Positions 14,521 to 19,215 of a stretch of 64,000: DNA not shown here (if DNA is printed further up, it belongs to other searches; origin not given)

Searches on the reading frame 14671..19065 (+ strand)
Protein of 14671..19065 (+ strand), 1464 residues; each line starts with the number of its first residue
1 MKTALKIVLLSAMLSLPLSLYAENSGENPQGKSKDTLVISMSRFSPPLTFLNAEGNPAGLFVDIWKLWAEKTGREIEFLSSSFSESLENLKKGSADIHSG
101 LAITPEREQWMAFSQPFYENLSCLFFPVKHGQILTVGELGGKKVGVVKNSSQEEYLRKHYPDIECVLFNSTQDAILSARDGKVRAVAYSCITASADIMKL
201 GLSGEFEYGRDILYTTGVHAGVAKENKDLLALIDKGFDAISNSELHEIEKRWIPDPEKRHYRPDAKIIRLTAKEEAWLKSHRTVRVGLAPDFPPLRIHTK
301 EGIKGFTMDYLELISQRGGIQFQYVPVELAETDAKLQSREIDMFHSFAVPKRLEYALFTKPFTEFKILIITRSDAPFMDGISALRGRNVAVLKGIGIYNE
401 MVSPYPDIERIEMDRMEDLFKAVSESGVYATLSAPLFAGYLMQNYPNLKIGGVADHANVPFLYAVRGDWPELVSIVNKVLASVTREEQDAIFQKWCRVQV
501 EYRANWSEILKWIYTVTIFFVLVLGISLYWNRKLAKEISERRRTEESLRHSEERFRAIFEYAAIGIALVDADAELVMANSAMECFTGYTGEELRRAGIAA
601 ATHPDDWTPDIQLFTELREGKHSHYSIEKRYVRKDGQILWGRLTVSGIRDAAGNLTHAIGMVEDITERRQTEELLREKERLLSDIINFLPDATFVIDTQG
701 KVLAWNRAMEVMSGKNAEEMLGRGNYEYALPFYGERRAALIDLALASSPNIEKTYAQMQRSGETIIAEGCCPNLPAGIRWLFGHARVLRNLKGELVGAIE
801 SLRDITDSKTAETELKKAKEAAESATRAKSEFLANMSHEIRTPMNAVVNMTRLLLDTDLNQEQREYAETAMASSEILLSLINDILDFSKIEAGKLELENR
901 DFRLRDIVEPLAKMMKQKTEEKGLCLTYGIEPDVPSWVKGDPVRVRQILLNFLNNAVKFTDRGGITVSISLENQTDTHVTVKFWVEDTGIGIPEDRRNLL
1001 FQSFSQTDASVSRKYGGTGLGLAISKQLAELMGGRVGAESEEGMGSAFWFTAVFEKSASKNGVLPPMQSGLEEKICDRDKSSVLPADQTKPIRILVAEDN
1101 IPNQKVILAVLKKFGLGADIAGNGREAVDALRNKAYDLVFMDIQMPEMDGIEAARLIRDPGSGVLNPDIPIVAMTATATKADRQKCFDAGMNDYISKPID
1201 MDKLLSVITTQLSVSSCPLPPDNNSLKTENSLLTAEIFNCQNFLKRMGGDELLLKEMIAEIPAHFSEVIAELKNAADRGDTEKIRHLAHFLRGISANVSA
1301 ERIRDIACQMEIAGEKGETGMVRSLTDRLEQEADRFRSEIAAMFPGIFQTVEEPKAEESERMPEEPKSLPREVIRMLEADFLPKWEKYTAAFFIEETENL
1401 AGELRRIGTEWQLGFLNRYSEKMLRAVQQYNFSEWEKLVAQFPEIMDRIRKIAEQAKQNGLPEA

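Call 54: search_protein_families(library=pfam, proteins=[window:14671-19065:+], max_evalue=0.0001)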
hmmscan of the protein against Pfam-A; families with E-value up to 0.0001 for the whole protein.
window:14671-19065:+ (1464 aa): 10 families
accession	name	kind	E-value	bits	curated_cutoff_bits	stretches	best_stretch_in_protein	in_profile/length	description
PF00497.25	SBP_bac_3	-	5.7e-45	152.7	26.4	2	38-253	2-130/132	Bacterial extracellular solute-binding proteins, family 3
PF02518.31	HATPase_c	-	9e-28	97.4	26.4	1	940-1052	1-107/111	Histidine kinase-, DNA gyrase B-, and HSP90-like ATPase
PF00072.30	Response_reg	-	2.1e-26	92.7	30.2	1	1094-1208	1-110/111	Response regulator receiver domain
PF00989.32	PAS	-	2.2e-22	79.6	22.6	2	553-665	1-113/113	PAS fold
PF00512.31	HisKA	-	1.6e-21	76.6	26.9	1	828-893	1-66/66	His Kinase A (phospho-acceptor) domain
PF13426.13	PAS_9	-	2.2e-18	66.8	27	1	565-667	3-103/103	PAS domain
PF08448.16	PAS_4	-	1.2e-17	64.5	23.1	1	689-809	4-109/110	PAS fold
PF08447.18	PAS_3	-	1.3e-14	54.6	25.6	1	577-661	3-88/89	PAS fold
PF13188.13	PAS_8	-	5.7e-12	45.5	21.8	1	553-609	1-55/65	PAS domain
PF01627.28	Hpt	-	1e-07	32.5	24.6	1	1266-1337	11-82/84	Hpt domain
